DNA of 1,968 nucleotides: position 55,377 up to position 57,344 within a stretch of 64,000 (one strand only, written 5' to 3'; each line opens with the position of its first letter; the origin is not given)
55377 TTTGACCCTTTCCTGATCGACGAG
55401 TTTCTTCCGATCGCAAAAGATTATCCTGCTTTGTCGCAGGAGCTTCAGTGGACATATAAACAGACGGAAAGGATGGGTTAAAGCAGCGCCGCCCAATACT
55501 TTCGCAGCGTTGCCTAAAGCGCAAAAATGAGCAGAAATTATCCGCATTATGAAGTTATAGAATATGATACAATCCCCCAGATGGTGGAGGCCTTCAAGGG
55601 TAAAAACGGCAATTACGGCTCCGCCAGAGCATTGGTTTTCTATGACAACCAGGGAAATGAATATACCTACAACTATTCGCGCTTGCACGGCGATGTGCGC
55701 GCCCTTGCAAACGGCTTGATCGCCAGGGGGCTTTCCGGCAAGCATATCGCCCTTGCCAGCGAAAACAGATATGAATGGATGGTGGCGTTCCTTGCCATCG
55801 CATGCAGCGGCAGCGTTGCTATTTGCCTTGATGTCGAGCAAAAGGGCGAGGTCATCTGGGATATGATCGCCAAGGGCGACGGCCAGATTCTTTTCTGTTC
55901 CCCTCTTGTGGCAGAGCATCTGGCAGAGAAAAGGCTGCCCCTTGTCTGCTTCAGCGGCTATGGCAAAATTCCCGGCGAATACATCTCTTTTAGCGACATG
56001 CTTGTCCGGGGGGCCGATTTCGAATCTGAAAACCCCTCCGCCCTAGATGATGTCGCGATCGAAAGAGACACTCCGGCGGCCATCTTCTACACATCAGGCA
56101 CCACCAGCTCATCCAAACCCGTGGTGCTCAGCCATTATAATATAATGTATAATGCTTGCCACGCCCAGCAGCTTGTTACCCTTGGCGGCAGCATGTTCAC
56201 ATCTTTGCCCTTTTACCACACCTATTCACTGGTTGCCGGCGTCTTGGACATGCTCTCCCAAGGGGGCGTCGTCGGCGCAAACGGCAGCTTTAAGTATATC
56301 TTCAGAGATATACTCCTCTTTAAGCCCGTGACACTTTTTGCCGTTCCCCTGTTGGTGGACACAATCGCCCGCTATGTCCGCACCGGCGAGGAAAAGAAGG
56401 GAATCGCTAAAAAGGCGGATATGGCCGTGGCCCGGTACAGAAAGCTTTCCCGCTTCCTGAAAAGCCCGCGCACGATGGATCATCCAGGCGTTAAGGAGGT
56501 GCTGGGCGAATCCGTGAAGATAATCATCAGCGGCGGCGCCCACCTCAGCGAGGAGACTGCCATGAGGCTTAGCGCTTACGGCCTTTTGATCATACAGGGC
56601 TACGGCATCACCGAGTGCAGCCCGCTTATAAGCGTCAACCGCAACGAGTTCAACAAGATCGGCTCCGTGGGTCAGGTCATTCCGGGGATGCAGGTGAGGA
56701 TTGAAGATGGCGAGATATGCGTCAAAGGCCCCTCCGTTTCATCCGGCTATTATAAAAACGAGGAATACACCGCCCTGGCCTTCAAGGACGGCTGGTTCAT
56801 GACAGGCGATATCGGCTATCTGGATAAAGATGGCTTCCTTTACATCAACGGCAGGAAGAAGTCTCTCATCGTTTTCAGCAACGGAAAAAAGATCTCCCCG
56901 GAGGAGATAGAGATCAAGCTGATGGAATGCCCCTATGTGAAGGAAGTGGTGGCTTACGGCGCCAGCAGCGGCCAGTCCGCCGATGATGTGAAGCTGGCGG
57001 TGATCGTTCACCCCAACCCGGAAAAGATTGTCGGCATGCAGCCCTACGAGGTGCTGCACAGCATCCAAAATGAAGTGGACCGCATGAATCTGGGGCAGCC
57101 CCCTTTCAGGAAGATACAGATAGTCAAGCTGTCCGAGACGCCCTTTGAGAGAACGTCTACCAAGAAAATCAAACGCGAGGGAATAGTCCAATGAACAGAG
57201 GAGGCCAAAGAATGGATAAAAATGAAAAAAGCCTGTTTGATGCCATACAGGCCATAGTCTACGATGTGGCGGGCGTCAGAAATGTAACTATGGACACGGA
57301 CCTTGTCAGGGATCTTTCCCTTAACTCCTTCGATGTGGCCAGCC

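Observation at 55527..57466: Lipo-initiation set: acyl-AMP/CoA ligase and dedicated ACP, coupled to an N-terminal starter C domain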

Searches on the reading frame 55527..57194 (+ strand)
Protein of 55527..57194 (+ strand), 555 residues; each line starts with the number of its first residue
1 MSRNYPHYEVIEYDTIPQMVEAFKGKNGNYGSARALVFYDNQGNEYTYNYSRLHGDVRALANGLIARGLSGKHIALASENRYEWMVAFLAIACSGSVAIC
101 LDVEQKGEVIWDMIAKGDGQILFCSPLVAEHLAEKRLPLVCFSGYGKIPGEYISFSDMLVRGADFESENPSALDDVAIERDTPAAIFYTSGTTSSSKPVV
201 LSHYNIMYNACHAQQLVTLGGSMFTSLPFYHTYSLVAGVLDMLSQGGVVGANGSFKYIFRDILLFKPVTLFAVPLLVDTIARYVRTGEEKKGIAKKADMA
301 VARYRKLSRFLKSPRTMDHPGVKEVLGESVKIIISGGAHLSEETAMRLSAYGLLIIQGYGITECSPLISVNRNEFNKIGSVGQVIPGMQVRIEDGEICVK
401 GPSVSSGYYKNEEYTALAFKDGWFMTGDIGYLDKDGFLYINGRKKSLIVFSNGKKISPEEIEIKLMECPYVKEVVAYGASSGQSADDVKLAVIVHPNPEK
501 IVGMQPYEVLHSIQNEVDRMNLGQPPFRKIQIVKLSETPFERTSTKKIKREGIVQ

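Call 7: search_protein_families(library=pfam, proteins=[window:55527-57194:+], max_evalue=0.01)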
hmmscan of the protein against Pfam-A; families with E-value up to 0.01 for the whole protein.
window:55527-57194:+ (555 aa): 2 families
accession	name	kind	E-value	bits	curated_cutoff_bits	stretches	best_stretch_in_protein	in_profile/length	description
PF00501.34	AMP-binding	-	1.9e-54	185.4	29.9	1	29-409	7-384/384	AMP-binding enzyme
PF23562.2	AMP-binding_C_3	-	1.9e-08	35.1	20.8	1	446-553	2-108/124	AMP-binding enzyme C-terminal domain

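Call 8: search_protein_families(library=ncbifam, proteins=[window:55527-57194:+], max_evalue=0.01)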
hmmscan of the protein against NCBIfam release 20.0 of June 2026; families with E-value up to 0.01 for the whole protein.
window:55527-57194:+ (555 aa): 100 families (the best 25 are shown)
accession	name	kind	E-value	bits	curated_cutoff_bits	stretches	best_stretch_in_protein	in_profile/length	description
NF004837.0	PRK06187.1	subfamily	5e-59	200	476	2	325-497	283-474/531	long-chain-fatty-acid--CoA ligase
TIGR01923.1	menE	equivalog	3.5e-47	161.3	330.15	2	328-479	224-382/442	o-succinylbenzoate--CoA ligase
NF004114.0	PRK05605.1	equivalog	6e-46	156.9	766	2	324-497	334-521/575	long-chain-fatty-acid--CoA ligase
NF005714.0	PRK07529.1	subfamily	1.6e-44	152.3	632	2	328-478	338-508/640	acyl-CoA synthetase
NF004511.1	PRK05852.1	equivalog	1.6e-43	149.1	650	2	327-495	273-454/505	FadD7 family fatty acid--CoA ligase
NF005676.0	PRK07470.1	equivalog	2.2e-43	148.7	774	2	317-521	282-501/544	acyl-CoA synthetase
NF005702.0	PRK07514.1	subfamily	2.2e-43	148.3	558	2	315-517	257-468/506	malonyl-CoA synthase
NF005801.1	PRK07656.1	equivalog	6.1e-43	147.2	657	2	318-479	269-437/500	FadD3 family acyl-CoA ligase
NF009233.0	PRK12583.1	subfamily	1e-42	146.3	832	3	318-496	307-501/558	fatty acid CoA ligase family protein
NF002966.0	PRK03640.1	equivalog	3.5e-42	144.6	556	2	328-494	254-430/483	o-succinylbenzoate--CoA ligase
NF052269.1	Staph_lig_FadD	equivalog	1.1e-40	139.5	650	2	328-500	265-448/499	long-chain-fatty-acid--CoA ligase FadD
NF005307.0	PRK06839.1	equivalog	2.8e-40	138.4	748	2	328-496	264-443/496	o-succinylbenzoate--CoA ligase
NF038343.1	ligase_FadD11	exception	1e-39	136.5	950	1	41-480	22-482/585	fatty acid--CoA ligase FadD11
NF006182.0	PRK08316.1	subfamily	8.5e-39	133.4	663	2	356-494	316-465/523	fatty acyl-CoA synthetase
NF005291.0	PRK06814.1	equivalog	2.1e-38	131.9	1349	2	329-448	908-1036/1140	acyl-[ACP]--phospholipid O-acyltransferase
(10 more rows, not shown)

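Call 10: search_solved_structures(query=window:55527-57194:+, max_evalue=1e-10, show_alignments=2)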
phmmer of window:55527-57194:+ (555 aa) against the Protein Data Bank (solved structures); distinct sequences matched with E-value up to 1e-10: 103 (the best 60 are shown).
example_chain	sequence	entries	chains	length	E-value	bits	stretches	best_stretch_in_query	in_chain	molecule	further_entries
6qjz_A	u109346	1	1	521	8.8e-37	130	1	333-494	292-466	oxalyl CoA-synthetase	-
5ie0_A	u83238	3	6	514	4.2e-36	127.8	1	330-494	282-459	Oxalate--CoA ligase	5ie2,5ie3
4fuq_A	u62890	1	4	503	4.5e-31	111.2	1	309-520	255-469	Malonyl CoA synthetase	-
4fut_A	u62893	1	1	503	4.6e-31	111.2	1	309-520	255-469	Malonyl CoA synthetase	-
4gxr_A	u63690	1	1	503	1.9e-30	109.1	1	309-494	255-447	Malonyl CoA synthetase, Benzoate-CoA ligase Chimeric protein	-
4gxq_A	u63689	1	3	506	3.7e-30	108.2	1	309-492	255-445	Malonyl CoA synthetase, Benzoate-CoA ligase Chimeric protein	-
3qya_A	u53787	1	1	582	7.4e-29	103.9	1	333-495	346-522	Luciferase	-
4m46_A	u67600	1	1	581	4.1e-28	101.4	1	332-495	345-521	Luciferase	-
6k4c_A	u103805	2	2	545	1.8e-27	99.3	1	329-496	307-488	Ancestral luciferase AncLamp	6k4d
7kyd_A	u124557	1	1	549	7.9e-27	97.2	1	299-495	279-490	Long-chain fatty-acyl-CoA synthetase CG6178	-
8wev_A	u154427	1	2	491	9.1e-27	97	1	319-496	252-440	Feruloyl-CoA Synthetase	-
8weu_A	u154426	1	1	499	9.9e-27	96.9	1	319-496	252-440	Fatty-acyl-CoA synthase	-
8r2q_A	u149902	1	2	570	7.1e-26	94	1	353-495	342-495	Probable fatty-acid-CoA ligase FadD5 (Fatty-acid-CoA synthetase) (Fatty-acid-CoA synthase)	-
5x8f_A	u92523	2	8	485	2.5e-25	92.2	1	328-481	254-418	2-succinylbenzoate--CoA ligase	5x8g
6q2m_A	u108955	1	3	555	2.7e-25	92.1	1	332-495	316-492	Luciferin 4-monooxygenase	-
3pbk_A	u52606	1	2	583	1.2e-21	80.1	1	394-471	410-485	Fatty Acyl-Adenylate Ligase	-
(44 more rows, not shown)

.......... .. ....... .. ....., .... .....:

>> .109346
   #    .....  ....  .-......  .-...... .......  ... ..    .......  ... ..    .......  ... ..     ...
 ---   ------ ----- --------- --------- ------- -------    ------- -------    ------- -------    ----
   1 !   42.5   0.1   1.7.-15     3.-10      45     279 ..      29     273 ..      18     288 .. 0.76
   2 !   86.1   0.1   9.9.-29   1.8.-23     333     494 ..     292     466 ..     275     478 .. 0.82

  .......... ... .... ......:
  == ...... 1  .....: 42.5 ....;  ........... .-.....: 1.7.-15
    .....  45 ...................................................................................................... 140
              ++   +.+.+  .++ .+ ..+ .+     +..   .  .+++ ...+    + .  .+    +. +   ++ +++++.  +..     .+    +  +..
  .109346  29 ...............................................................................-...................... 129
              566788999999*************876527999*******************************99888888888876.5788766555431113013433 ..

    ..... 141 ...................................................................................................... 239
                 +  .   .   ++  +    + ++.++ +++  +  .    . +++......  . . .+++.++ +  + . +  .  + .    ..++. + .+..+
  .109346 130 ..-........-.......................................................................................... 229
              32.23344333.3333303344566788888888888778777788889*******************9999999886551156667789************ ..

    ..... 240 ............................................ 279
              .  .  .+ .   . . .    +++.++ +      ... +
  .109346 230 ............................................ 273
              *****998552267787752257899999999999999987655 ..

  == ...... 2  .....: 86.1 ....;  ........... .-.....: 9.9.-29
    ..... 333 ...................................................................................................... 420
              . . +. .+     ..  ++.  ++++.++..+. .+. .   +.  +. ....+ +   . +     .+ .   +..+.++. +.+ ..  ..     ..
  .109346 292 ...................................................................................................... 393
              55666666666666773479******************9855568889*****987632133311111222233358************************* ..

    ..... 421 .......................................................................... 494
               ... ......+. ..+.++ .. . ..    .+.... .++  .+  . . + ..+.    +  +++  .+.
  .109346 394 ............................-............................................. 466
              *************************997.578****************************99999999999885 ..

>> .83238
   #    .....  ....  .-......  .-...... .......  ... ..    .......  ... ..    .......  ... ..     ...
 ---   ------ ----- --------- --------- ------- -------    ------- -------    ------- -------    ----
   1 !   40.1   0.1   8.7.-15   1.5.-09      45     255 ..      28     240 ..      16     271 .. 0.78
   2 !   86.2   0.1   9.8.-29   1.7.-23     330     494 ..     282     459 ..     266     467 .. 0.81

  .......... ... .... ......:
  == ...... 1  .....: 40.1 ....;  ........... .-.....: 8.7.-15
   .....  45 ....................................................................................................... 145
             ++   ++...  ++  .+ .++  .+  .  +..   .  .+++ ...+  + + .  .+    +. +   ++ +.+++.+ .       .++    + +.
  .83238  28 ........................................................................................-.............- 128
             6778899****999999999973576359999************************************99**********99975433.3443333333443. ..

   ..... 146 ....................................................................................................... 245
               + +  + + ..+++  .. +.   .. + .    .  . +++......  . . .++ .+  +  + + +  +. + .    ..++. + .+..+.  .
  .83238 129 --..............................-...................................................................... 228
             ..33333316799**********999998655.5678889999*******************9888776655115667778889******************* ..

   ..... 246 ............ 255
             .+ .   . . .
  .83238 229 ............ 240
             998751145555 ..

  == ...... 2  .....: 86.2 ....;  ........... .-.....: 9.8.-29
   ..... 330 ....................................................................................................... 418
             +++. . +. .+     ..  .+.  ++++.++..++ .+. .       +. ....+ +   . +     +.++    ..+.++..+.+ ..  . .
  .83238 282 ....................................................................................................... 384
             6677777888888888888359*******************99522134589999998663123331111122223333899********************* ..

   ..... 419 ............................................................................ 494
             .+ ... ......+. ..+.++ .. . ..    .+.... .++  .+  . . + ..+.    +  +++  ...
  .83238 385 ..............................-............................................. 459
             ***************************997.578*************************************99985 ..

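Call 11: find_homologous_proteins(query=window:55527-57194:+, max_evalue=1e-20)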
Query window:55527-57194:+ (555 aa): 1939 proteins with E <= 1e-20 among 8000 candidates; the best 120 are listed.
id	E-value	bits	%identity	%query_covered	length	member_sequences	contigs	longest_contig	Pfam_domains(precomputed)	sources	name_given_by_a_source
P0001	0.0e+0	1215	100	97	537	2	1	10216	PF00501.35,PF23562.3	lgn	-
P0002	0.0e+0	1126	89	100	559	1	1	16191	PF00501.35,PF23562.3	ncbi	-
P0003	0.0e+0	1103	86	100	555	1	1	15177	PF00501.35,PF23562.3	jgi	jgi:long-chain acyl-CoA synthetase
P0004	6.3e-200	683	56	99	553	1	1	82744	PF00501.35,PF23562.3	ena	-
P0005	2.9e-148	513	46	99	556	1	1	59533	PF00501.35,PF23562.3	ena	-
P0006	1.0e-145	504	44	100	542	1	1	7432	PF00501.35,PF23562.3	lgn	-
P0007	6.0e-145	502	44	99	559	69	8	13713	PF00501.35,PF23562.3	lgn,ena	-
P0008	7.6e-144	498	45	99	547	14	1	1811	PF00501.35,PF23562.3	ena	-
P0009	9.4e-144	498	44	99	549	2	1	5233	PF00501.35,PF23562.3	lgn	-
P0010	1.3e-143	498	44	99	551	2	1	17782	PF00501.35,PF23562.3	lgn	-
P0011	2.7e-143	496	44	99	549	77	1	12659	PF00501.35,PF23562.3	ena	-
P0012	3.3e-143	496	44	99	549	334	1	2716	PF00501.35,PF23562.3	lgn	-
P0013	4.1e-141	489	42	99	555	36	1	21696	PF00501.35,PF23562.3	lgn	-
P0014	9.4e-141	488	43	100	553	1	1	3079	PF00501.35,PF23562.3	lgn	-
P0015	7.8e-139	482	43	99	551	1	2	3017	PF00501.35,PF23562.3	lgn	-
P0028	9.5e-134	465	45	94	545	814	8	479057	PF00501.35,PF23562.3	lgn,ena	-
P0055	6.0e-131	456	41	100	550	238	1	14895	PF00501.35,PF23562.3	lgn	-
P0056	6.1e-131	456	42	96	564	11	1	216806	PF00501.35,PF23562.3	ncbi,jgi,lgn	ncbi:MAG: AMP-binding protein [Oscillospiraceae bacterium]|jgi:long-chain acyl-CoA synthetase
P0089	2.0e-127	444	41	100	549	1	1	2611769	PF00501.35,PF23562.3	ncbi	-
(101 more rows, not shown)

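Call 13: find_encoding_contigs(protein=P0002, flank=10000, max_places=3)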
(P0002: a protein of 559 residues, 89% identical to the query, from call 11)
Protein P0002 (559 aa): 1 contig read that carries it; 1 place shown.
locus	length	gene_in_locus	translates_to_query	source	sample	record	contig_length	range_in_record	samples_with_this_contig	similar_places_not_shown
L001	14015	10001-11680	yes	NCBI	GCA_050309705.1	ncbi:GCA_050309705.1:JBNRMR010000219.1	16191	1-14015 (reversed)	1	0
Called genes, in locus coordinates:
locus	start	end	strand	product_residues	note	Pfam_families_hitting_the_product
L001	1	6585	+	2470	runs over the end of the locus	PF00668:Condensation, PF00501:AMP-binding, PF00550:PP-binding, PF00668:Condensation, PF00501:AMP-binding, PF00550:PP-binding, PF01073:3Beta_HSD, PF01370:Epimerase, +2 more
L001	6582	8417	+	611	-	PF16927:HisKA_7TM, PF00512:HisKA (faint), PF02518:HATPase_c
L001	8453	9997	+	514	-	PF00072:Response_reg, PF11849:DUF3369, PF08668:HDOD (weak), PF13487:HD_5, PF01966:HD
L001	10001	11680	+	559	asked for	PF00501:AMP-binding, PF23562:AMP-binding_C_3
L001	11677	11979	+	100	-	PF00550:PP-binding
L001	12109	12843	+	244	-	PF20772:TACO1_YebC_N, PF01709:Transcrip_reg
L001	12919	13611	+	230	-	PF00702:Hydrolase, PF13419:HAD_2, PF13242:Hydrolase_like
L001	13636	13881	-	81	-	PF12674:Zn_ribbon_2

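Call 14: find_encoding_contigs(protein=P0004, flank=10000, max_places=3)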
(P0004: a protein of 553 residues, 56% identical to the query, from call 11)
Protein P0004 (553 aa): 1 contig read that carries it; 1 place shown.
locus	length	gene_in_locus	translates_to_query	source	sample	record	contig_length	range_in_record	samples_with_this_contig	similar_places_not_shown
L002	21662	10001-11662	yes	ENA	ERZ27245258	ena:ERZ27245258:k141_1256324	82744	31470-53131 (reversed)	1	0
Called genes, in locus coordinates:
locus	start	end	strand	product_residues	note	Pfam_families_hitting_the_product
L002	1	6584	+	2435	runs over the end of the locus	PF00668:Condensation, PF00501:AMP-binding, PF00550:PP-binding, PF00668:Condensation, PF00501:AMP-binding, PF13193:AMP-binding_C, PF00550:PP-binding, PF01073:3Beta_HSD, +3 more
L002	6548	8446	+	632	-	PF16927:HisKA_7TM, PF08448:PAS_4 (faint), PF00512:HisKA (weak), PF02518:HATPase_c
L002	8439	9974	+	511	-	PF00072:Response_reg, PF11849:DUF3369, PF13487:HD_5, PF01966:HD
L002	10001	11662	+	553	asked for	PF00501:AMP-binding, PF23562:AMP-binding_C_3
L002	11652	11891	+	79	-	PF00550:PP-binding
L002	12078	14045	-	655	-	PF07944:Beta-AFase-like_GH127_cat, PF20736:Glyco_hydro127M, PF20737:Glyco_hydro127C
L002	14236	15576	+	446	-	PF13204:Apiosidase, PF12904:Collagen_bind_2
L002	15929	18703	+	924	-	PF25788:Ig_Rha78A_N, PF08531:Bac_rhamnosid_N, PF05592:Bac_rhamnosid, PF17389:Bac_rhamnosid6H, PF17390:Bac_rhamnosid_C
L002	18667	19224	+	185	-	-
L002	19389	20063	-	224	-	PF01987:AIM24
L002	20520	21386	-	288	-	PF00892:EamA, PF10639:TMEM234 (faint), PF00892:EamA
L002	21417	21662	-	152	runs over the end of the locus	-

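Call 15: find_encoding_contigs(protein=P0005, flank=10000, max_places=3)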
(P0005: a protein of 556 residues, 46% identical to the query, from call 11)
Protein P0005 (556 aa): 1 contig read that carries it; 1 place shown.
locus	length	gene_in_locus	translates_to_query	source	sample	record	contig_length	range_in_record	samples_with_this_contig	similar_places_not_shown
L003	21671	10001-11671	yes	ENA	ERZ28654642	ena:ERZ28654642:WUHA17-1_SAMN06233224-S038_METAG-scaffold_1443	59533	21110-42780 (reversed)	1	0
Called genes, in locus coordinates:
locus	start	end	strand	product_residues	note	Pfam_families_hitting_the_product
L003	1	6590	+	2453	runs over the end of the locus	PF00668:Condensation, PF00501:AMP-binding, PF00550:PP-binding, PF00668:Condensation, PF00501:AMP-binding, PF13193:AMP-binding_C, PF01370:Epimerase, PF07993:NAD_binding_4, +1 more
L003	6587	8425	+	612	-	PF16927:HisKA_7TM, PF02518:HATPase_c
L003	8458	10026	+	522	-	PF00072:Response_reg, PF11849:DUF3369, PF13487:HD_5, PF01966:HD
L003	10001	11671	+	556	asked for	PF00501:AMP-binding, PF23562:AMP-binding_C_3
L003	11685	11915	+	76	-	PF00550:PP-binding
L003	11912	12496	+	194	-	PF01648:ACPS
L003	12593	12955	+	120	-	-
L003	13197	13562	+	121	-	-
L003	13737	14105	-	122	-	PF01325:Fe_dep_repress, PF02742:Fe_dep_repr_C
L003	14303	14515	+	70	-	PF04023:FeoA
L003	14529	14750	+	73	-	PF04023:FeoA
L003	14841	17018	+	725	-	PF01926:MMR_HSR1, PF02421:FeoB_N, PF17910:FeoB_Cyto, PF07670:Gate, PF07664:FeoB_C, PF07670:Gate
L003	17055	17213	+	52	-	PF12669:FeoB_associated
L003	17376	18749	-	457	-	PF01595:CNNM, PF00571:CBS (faint), PF03471:CorC_HlyC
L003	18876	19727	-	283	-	PF01418:HTH_6, PF01380:SIS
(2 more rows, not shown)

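Call 16: find_encoding_contigs(protein=P0028, flank=10000, max_places=3)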
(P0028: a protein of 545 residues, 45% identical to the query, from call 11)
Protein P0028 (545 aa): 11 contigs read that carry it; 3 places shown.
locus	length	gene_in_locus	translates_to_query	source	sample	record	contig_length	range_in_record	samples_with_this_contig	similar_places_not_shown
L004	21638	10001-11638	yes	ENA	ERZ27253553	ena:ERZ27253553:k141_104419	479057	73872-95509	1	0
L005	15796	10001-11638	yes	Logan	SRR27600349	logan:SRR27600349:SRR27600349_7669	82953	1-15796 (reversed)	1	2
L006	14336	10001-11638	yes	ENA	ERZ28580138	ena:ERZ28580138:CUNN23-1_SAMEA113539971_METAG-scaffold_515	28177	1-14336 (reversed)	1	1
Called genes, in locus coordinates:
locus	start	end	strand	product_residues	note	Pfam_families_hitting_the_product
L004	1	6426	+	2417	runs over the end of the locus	PF00668:Condensation, PF00501:AMP-binding, PF00550:PP-binding, PF00668:Condensation, PF00501:AMP-binding, PF13193:AMP-binding_C, PF01370:Epimerase, PF07993:NAD_binding_4, +2 more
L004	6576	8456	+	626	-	PF16927:HisKA_7TM, PF02518:HATPase_c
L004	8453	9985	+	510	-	PF00072:Response_reg, PF11849:DUF3369, PF13487:HD_5, PF01966:HD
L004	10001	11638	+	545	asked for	PF00501:AMP-binding, PF23562:AMP-binding_C_3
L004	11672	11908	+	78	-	PF00550:PP-binding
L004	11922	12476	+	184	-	PF01648:ACPS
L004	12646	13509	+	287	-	-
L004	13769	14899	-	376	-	PF00248:Aldo_ket_red, PF13746:Fer4_18 (faint), PF13237:Fer4_10 (faint), PF14697:Fer4_21 (faint), PF00037:Fer4 (faint), PF12797:Fer4_2 (faint), PF13187:Fer4_9 (weak)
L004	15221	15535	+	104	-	-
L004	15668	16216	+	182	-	PF00149:Metallophos, PF12850:Metallophos_2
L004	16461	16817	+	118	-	PF01022:HTH_5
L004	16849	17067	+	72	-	PF00403:HMA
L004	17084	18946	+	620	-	PF00122:E1-E2_ATPase, PF00702:Hydrolase, PF08282:Hydrolase_3 (faint)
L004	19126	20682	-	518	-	PF00128:Alpha-amylase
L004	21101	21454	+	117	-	-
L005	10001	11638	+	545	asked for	PF00501:AMP-binding, PF23562:AMP-binding_C_3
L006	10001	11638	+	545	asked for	PF00501:AMP-binding, PF23562:AMP-binding_C_3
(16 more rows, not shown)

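Call 17: find_encoding_contigs(protein=P0056, flank=10000, max_places=2)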
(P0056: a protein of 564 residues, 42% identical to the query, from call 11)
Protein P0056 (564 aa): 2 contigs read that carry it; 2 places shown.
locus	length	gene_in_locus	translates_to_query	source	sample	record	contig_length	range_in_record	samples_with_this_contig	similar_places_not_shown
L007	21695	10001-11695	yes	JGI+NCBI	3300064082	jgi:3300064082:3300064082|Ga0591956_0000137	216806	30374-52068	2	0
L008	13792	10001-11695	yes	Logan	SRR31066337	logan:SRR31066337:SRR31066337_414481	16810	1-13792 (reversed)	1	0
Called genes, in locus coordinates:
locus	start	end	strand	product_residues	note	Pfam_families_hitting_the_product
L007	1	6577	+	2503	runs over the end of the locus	PF00668:Condensation, PF00501:AMP-binding, PF00550:PP-binding, PF00668:Condensation, PF00501:AMP-binding, PF00550:PP-binding, PF01370:Epimerase, PF07993:NAD_binding_4, +1 more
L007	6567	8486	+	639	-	PF16927:HisKA_7TM, PF02518:HATPase_c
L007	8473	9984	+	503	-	PF00072:Response_reg, PF11849:DUF3369, PF13487:HD_5, PF01966:HD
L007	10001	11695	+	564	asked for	PF00501:AMP-binding, PF23562:AMP-binding_C_3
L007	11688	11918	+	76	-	PF00550:PP-binding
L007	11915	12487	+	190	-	PF01648:ACPS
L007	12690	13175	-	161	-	PF01325:Fe_dep_repress, PF02742:Fe_dep_repr_C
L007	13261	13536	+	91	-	PF04023:FeoA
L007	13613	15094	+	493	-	PF01926:MMR_HSR1, PF02421:FeoB_N, PF17910:FeoB_Cyto, PF07670:Gate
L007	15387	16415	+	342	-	PF00493:MCM (faint), PF20030:bpMoxR, PF00004:AAA, PF07726:AAA_3, PF07728:AAA_5, PF17863:AAA_lid_2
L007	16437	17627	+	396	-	PF01882:DUF58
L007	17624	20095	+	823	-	PF01841:Transglut_core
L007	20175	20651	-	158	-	-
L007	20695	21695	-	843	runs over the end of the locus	PF01261:AP_endonuc_2, PF00501:AMP-binding, PF13193:AMP-binding_C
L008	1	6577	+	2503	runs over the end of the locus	PF00668:Condensation, PF00501:AMP-binding, PF00550:PP-binding, PF00668:Condensation, PF00501:AMP-binding, PF00550:PP-binding, PF01370:Epimerase, PF07993:NAD_binding_4, +1 more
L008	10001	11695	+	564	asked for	PF00501:AMP-binding, PF23562:AMP-binding_C_3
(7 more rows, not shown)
